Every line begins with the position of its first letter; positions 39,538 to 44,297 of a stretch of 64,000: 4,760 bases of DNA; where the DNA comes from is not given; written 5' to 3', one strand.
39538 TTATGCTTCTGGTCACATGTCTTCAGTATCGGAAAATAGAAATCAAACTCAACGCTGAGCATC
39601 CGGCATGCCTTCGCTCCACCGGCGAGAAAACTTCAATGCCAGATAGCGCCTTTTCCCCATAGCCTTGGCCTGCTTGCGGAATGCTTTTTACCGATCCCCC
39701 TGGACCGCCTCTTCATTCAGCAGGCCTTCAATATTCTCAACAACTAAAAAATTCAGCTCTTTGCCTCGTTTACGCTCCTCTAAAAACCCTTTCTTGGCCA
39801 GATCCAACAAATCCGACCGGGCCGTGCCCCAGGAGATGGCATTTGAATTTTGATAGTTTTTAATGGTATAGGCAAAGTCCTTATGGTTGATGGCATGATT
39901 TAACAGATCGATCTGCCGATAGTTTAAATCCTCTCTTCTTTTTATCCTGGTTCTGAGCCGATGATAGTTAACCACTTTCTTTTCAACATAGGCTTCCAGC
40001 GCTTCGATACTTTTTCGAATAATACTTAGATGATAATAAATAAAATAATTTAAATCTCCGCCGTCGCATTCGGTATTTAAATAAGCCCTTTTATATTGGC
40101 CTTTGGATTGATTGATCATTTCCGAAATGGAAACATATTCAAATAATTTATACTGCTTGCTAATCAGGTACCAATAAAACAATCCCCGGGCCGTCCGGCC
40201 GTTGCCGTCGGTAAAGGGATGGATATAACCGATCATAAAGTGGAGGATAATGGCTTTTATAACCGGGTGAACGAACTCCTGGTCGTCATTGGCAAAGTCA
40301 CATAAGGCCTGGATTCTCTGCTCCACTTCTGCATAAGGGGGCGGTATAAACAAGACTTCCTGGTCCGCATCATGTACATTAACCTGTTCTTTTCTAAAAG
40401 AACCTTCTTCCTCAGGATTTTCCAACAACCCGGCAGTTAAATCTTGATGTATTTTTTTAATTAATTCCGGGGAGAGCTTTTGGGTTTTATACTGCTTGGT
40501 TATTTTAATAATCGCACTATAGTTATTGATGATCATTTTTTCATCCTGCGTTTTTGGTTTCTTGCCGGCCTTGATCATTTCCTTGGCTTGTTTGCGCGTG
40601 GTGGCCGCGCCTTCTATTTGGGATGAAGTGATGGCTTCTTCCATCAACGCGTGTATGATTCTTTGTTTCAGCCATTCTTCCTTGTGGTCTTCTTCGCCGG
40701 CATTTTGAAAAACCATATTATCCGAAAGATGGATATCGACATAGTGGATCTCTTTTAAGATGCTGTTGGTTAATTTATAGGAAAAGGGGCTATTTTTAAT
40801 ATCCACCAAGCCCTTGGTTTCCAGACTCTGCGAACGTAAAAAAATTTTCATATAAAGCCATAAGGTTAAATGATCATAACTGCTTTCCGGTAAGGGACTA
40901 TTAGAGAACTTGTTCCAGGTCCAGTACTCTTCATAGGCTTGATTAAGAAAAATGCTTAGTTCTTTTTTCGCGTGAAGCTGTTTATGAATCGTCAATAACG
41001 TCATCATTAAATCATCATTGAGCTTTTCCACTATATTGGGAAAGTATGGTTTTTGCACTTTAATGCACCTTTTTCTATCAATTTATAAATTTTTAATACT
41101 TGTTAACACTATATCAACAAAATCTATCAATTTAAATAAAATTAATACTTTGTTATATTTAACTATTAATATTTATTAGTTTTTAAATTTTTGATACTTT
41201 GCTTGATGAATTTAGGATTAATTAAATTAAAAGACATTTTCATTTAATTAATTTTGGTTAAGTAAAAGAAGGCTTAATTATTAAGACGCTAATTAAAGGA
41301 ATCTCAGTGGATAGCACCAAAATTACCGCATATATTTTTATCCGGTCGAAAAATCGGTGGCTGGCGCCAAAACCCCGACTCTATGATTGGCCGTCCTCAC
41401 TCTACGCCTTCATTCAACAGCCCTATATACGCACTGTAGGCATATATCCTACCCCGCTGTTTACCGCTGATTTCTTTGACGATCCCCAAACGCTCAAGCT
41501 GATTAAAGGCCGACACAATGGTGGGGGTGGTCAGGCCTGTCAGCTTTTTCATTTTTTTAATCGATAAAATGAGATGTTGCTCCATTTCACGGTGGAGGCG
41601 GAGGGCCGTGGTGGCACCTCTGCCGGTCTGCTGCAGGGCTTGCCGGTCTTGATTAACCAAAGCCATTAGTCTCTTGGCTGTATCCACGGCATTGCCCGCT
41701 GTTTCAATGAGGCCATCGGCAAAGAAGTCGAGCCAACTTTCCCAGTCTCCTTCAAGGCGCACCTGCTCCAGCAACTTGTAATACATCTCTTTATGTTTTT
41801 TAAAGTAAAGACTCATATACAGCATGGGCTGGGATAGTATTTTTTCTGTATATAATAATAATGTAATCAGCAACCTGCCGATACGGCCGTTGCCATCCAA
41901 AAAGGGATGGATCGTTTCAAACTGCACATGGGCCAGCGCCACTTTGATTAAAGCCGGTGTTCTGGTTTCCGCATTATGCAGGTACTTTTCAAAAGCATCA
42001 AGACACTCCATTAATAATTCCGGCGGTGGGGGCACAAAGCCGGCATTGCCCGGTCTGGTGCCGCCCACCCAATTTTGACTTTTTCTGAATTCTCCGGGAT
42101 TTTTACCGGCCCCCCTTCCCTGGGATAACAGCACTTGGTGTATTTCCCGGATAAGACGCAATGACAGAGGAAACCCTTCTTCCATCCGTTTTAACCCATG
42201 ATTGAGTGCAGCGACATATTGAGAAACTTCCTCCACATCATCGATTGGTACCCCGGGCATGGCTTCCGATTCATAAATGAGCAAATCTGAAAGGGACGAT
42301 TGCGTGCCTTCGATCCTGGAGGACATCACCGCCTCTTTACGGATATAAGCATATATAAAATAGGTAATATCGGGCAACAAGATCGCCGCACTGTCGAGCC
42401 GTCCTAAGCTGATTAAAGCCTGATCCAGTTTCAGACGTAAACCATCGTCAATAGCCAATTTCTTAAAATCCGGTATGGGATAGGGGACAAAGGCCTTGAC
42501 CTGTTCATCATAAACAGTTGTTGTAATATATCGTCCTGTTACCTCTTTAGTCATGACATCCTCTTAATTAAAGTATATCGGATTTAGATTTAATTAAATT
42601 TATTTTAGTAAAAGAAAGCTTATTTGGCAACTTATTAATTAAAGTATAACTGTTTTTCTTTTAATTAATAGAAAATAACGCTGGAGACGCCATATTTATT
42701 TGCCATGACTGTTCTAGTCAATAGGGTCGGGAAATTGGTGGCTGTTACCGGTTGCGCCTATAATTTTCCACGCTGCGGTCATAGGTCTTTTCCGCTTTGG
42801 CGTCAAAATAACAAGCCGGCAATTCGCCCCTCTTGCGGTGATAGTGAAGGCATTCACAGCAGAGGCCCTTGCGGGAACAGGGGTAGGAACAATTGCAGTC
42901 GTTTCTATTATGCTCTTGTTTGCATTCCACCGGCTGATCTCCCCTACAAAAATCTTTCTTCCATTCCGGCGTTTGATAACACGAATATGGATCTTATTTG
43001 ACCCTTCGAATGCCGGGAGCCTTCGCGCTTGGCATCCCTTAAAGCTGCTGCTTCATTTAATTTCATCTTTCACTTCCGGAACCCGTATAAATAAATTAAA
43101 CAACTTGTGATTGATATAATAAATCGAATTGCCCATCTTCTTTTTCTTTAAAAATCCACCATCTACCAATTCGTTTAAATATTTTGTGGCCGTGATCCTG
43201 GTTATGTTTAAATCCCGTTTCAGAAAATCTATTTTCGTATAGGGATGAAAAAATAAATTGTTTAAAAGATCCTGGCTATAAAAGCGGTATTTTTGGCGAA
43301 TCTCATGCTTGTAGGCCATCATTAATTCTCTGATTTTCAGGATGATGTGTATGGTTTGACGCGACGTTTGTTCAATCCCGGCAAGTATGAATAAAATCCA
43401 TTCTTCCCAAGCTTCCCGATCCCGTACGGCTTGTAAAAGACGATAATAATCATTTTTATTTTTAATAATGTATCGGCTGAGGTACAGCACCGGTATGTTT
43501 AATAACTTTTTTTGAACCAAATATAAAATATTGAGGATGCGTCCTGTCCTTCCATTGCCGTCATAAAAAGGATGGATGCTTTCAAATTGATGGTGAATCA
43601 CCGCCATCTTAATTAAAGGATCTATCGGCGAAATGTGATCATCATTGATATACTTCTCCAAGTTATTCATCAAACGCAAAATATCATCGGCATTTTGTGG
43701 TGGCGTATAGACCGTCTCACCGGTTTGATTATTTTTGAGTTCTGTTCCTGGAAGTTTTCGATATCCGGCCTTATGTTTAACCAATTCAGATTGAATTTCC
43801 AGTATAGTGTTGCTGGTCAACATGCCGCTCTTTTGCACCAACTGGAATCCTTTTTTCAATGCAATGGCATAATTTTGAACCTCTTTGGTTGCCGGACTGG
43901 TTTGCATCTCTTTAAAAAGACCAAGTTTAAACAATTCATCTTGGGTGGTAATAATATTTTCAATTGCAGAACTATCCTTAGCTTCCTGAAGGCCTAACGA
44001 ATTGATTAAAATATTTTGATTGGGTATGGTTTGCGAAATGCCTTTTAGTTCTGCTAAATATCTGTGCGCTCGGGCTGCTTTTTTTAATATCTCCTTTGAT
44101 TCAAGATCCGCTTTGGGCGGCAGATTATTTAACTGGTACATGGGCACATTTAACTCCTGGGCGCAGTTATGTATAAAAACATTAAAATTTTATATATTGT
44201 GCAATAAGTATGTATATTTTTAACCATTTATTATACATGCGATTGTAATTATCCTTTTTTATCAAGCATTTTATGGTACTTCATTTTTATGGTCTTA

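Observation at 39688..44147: Three tandem, same-strand class-II Fic paralogs, each with intact FIC and inhibitory motifs, in AT-rich DNA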

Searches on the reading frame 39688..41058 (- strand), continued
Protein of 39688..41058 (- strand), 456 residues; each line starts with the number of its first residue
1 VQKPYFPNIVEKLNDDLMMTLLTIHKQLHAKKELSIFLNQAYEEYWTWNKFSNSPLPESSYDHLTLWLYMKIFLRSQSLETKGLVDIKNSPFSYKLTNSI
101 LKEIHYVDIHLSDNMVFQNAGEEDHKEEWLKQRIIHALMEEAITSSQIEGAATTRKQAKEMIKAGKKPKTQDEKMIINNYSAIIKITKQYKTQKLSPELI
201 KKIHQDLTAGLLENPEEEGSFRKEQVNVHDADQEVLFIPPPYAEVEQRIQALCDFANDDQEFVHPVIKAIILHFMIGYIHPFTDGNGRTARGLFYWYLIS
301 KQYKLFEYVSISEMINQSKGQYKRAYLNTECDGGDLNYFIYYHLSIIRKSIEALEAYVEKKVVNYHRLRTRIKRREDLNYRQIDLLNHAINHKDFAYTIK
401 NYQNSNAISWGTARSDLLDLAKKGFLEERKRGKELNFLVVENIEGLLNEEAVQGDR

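Call 47: find_related_loci(query=A1, collection=genome_contigs, flank=6000)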
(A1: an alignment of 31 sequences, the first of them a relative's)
Query A1 (456 aa) in genome_contigs; peptide patterns used: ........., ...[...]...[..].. (x = any residue, [..] = any of these).
600 stretches matched a pattern (row limit reached: there are more); 523 encode a relative of the query (tblastn E <= 1e-3); the best 80 are kept; 80 distinct loci.
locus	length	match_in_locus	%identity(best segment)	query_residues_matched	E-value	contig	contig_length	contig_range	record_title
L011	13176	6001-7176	40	57-449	2e-93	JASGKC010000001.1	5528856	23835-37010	MAG: Tepidisphaeraceae bacterium isolate 5N537 JMF-2111-06-0005.ont.bin.537_0, whole genome shotgun sequence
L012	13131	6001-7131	39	67-443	7e-91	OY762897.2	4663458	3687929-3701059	MAG: Candidatus Binatia bacterium isolate 08c4157d-86a7-49cc-8b26-f3076a3ae996 genome assembly, chromosome: 1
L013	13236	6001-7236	39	45-450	2e-89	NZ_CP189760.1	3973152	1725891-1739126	Halomonas sp. H2 chromosome, complete genome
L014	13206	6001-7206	37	39-438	8e-88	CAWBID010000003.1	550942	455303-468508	MAG: uncultured Solirubrobacterales bacterium isolate MFD06085.bin.3.256 genome assembly, contig: contig_13755, whole ge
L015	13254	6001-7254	38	30-444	3e-87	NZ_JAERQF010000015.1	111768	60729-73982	Hymenobacter rubidus strain DG7B NODE_15_length_111768_cov_36.431933, whole genome shotgun sequence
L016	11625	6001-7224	38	45-448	1e-85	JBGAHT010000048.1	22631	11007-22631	MAG: Thermomonas sp. isolate MAG_MBR_H125.61 MBRH125-61_opera_contig_4640, whole genome shotgun sequence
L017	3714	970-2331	35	1-456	7e-83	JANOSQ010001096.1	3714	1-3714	MAG: Fimbriiglobus sp. isolate VAR_39_metabat_75_sub VAR_39_k141_5798983, whole genome shotgun sequence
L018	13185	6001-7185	38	43-444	2e-78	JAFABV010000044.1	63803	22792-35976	MAG: Bacteroidetes bacterium isolate OH_SBB_148 k127_685223, whole genome shotgun sequence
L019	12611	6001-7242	36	34-449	3e-78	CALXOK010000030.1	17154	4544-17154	MAG: uncultured Spirochaetales bacterium isolate BRZ_KQ__bin75 genome assembly, contig: BRZ_KQ__NODE_6190_length_17154_c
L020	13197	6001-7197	35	45-443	7e-78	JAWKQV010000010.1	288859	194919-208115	MAG: Kofleriaceae bacterium isolate ABC1.117 ABC1.117.fa-10, whole genome shotgun sequence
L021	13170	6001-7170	40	45-437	1e-86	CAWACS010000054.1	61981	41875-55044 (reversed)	MAG: uncultured Verrucomicrobiae bacterium isolate MFD09286.bin.4.160 genome assembly, contig: contig_91373, whole genom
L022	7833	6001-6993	40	93-426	6e-73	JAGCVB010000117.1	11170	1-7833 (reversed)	MAG: Bacteroidales bacterium isolate RGIG10149 Yak_Rumen-4__c1810085, whole genome shotgun sequence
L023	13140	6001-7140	38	38-427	2e-72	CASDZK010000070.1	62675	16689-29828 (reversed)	uncultured Alistipes sp. isolate CO.B51.metabat-bins.11 genome assembly, contig: CO.B51.metabat-bins.11.fa_k141_22269876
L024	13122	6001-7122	38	45-428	7e-70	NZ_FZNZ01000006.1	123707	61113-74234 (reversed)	Prevotella jejuni strain DSM 26989, whole genome shotgun sequence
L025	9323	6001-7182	36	27-427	8e-68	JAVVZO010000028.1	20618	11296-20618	MAG: Alistipes sp. isolate CGS10Y3-bin77 NODE_2613_length_20618_cov_56.861061, whole genome shotgun sequence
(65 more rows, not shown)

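Call 67: predict_structure(alignment_id=A1)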
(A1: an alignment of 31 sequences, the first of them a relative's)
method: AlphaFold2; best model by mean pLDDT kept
length: 456 residues; sequences in the alignment: 31
mean_pLDDT: 87.9   pTM: 0.83
mean pLDDT of the five models: 87.9, 84.7, 84.5, 83.8, 83.3
residues with pLDDT >= 90: 260; 70-90: 166; 50-70: 25; < 50: 5
segments of 3 or more residues with pLDDT < 50: 452-456
pLDDT, mean of each block of 10 residues (from residue 1): 84 91 89 92 94 90 94 89 93 94 89 56 61 75 85 86 88 93 92 96 95 90 90 89 96 95 94 96 91 93 80 87 92 94 93 81 80 88 90 86 90 95 93 89 80 44
secondary structure, 60 per line:
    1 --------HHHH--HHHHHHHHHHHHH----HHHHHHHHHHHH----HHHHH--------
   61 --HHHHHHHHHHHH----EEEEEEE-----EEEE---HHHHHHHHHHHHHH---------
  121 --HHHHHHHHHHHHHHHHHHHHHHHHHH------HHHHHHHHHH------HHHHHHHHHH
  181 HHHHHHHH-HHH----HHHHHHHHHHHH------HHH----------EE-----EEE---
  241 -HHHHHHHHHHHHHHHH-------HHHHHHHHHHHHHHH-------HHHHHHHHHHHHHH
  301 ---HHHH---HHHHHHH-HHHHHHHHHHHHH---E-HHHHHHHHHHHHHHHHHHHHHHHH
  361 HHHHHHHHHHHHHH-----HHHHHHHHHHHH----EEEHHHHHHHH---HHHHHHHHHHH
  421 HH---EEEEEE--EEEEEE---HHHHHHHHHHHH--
elements in order: H9-12 H15-27 H32-43 H48-52 H63-74 E79-85 E91-94 H98-111 H123-148 H155-164 H171-188 H197-208 E235-237 H242-257 H265-279 H287-300 H304-307 H311-317 H319-331 H337-374 H380-391 E396-398 H399-406 H410-422 E426-431 E434-439 H443-454

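Call 70: fold_search(model_id=the predicted structure, library=pdb)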
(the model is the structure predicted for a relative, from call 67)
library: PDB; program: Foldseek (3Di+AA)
matches with E <= 10: 1267; with E <= 0.001: 38
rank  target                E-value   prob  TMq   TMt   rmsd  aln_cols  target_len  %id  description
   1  3zcn_A                4.2e-11  1.00  0.52  0.63   6.2       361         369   21  Fic protein from SHEWANELLA ONEIDENSIS in complex with ATP (released 2013-06-19)
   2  3eqx_A                5.5e-11  1.00  0.55  0.66   5.8       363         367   21  CRYSTAL STRUCTURE OF A FIC FAMILY PROTEIN (SO_4266) FROM SHEWANELLA ONEIDENSIS AT 1.6 A RESOLUTION (released 2008-10-14)
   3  3zec_B                6.3e-11  1.00  0.55  0.65   6.0       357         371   21  Fic protein from SHEWANELLA ONEIDENSIS (E73G mutant) in complex with AMPPNP (released 2013-06-19)
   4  4rgl                  6.3e-11  1.00  0.51  0.69   7.4       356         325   18  Crystal structure of a Fic family protein (Dde_2494) from Desulfovibrio desulfuricans G20 at 2.70 A resolution (released 2014-10-29)
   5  8cil_A                7.2e-11  1.00  0.50  0.62   9.8       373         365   21  Crystal structure of Coxiella burnetii Fic protein 2 (released 2023-11-15)
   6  3eqx_B                7.9e-11  1.00  0.53  0.64   6.4       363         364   21  CRYSTAL STRUCTURE OF A FIC FAMILY PROTEIN (SO_4266) FROM SHEWANELLA ONEIDENSIS AT 1.6 A RESOLUTION (released 2008-10-14)
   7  8cil_B                1.2e-10  1.00  0.49  0.62  10.8       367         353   19  Crystal structure of Coxiella burnetii Fic protein 2 (released 2023-11-15)
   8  7cb8_A                1.7e-10  1.00  0.52  0.59   6.3       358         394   18  Structure of a FIC-domain protein from Mycobacterium marinum in complex with CDP (released 2021-08-18)
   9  3zec_A                1.9e-10  1.00  0.55  0.66   5.9       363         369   21  Fic protein from SHEWANELLA ONEIDENSIS (E73G mutant) in complex with AMPPNP (released 2013-06-19)
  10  7cb8_B                4.4e-10  1.00  0.52  0.59   6.4       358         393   19  Structure of a FIC-domain protein from Mycobacterium marinum in complex with CDP (released 2021-08-18)
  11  7xux_A                2.9e-09  1.00  0.49  0.60   7.5       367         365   18  Crystal structure of a FIC domain containnig protein (released 2022-12-21)
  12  7xux_B                3.0e-09  1.00  0.48  0.58   8.0       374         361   18  Crystal structure of a FIC domain containnig protein (released 2022-12-21)
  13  6i7l                  1.9e-08  1.00  0.50  0.67  10.3       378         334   17  Crystal structure of monomeric FICD mutant L258D complexed with MgAMP-PNP (released 2019-09-25)
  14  4u04_B                3.0e-08  1.00  0.45  0.62   3.5       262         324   21  Structure of a eukaryotic fic domain containing protein (released 2014-12-10)
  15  9yz5_A                3.0e-08  1.00  0.45  0.62   3.2       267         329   20  human FicD bound with farnesyl pyrophosphate (released 2026-02-25)
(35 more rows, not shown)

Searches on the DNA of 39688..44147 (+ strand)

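Call 106: search_dna_similar(query=window:39688-44147:+, collection=plasmids, mode=near, max_rows=5)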
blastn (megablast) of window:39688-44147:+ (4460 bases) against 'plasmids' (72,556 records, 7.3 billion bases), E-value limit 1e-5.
No match.

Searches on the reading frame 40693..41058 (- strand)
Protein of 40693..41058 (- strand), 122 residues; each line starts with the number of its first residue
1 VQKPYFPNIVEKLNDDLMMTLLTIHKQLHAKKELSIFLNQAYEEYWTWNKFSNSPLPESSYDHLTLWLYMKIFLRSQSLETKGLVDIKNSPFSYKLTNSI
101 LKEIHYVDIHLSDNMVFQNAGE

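Call 88: predict_structure(alignment_id=A6)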
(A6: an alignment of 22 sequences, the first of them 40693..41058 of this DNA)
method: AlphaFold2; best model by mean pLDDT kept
length: 122 residues; sequences in the alignment: 22
mean_pLDDT: 80.0   pTM: 0.60
mean pLDDT of the five models: 80.0, 79.1, 78.2, 77.9, 75.9
residues with pLDDT >= 90: 42; 70-90: 51; 50-70: 23; < 50: 6
segments of 3 or more residues with pLDDT < 50: 117-122
pLDDT, mean of each block of 10 residues (from residue 1): 77 86 90 91 90 93 93 76 76 68 75 54 44
secondary structure, 60 per line:
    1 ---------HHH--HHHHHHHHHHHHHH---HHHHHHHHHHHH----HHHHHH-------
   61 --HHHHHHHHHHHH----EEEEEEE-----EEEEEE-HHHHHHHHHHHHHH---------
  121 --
elements in order: H15-28 H32-43 H48-53 H63-74 E79-85 E91-96 H98-111

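Call 109: search_protein_representatives(alignment_id=A6)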
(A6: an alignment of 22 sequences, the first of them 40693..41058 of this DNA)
Query: 22 sequences, 117 profile positions. Proteins with E-value up to 0.001 (for the whole library): 1194; up to 1e-10: 546; up to 1e-30: 2. The best 150 are listed.
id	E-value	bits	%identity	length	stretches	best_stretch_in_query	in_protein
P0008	1.4e-34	134.8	-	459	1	1-116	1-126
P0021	3.1e-32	127.2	-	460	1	1-117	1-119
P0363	1.7e-29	118.4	-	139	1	1-115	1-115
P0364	3.8e-29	117.3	-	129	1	1-115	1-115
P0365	3.0e-26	107.9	-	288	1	2-113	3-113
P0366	6.8e-26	106.8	-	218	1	3-115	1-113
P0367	1.2e-25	106.0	-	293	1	1-114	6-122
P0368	1.3e-25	105.9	-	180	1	1-114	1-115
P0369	4.2e-25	104.3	-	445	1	1-116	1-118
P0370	4.3e-25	104.2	-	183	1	1-113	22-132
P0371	5.2e-25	103.9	-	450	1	1-111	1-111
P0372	6.3e-25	103.7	-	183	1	1-115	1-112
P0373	1.4e-24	102.6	-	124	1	1-114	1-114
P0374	2.2e-24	101.9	-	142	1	1-102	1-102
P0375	3.1e-24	101.5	-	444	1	2-110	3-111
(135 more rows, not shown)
